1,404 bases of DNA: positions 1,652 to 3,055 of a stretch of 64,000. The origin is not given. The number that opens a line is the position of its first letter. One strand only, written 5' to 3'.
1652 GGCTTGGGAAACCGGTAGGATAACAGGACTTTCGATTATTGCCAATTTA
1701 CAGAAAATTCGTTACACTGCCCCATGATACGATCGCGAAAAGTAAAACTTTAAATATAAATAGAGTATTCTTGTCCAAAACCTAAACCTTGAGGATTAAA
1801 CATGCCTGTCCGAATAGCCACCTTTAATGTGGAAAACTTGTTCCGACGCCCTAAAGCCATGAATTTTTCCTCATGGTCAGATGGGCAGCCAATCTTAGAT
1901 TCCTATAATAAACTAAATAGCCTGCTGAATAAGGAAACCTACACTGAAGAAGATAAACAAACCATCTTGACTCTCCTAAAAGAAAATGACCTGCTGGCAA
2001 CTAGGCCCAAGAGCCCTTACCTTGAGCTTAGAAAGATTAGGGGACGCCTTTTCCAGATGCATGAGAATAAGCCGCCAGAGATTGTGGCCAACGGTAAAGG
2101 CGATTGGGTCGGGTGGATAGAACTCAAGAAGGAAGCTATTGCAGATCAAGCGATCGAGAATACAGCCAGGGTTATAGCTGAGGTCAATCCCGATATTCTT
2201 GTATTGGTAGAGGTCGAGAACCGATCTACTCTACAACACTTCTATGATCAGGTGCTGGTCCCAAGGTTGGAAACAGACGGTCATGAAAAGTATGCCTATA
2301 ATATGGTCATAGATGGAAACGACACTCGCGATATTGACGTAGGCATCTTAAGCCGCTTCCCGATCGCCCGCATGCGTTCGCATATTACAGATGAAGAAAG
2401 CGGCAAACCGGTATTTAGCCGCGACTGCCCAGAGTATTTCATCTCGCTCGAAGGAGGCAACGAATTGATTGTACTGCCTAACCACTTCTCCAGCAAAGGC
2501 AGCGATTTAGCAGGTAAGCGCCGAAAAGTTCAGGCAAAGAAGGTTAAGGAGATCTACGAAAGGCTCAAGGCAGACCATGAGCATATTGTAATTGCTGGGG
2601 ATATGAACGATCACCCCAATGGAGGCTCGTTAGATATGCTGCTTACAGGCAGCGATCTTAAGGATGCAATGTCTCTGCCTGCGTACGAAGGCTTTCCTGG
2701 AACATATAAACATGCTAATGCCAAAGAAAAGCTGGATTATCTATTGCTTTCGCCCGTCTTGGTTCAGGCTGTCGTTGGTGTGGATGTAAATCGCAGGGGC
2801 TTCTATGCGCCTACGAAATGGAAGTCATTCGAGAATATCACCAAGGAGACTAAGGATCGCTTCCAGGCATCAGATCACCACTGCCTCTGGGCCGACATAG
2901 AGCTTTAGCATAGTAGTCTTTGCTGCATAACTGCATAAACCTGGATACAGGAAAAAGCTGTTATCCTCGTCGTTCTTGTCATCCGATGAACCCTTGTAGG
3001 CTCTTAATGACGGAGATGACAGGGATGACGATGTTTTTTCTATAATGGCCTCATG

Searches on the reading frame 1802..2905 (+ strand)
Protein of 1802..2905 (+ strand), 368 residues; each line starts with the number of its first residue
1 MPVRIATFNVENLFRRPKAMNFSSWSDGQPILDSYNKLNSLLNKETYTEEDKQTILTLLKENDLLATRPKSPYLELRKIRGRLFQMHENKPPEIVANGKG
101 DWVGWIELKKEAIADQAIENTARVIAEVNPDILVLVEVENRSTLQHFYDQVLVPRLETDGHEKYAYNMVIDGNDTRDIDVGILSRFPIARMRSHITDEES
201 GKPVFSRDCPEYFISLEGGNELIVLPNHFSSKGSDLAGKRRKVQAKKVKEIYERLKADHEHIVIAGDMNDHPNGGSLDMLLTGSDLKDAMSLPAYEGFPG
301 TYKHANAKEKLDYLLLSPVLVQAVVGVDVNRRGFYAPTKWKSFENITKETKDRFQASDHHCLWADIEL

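Call 22: search_protein_families(library=pfam, proteins=[window:1802-2905:+])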
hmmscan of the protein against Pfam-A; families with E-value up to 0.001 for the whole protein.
window:1802-2905:+ (368 aa): 2 families
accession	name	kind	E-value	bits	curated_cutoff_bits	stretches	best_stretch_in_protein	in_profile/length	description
PF03372.29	Exo_endo_phos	-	5.5e-15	56.1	24.5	1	117-359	18-225/225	Endonuclease/Exonuclease/phosphatase family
PF19580.5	Exo_endo_phos_3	-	1e-12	48.2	27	1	116-321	39-253/311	Endonuclease/Exonuclease/phosphatase family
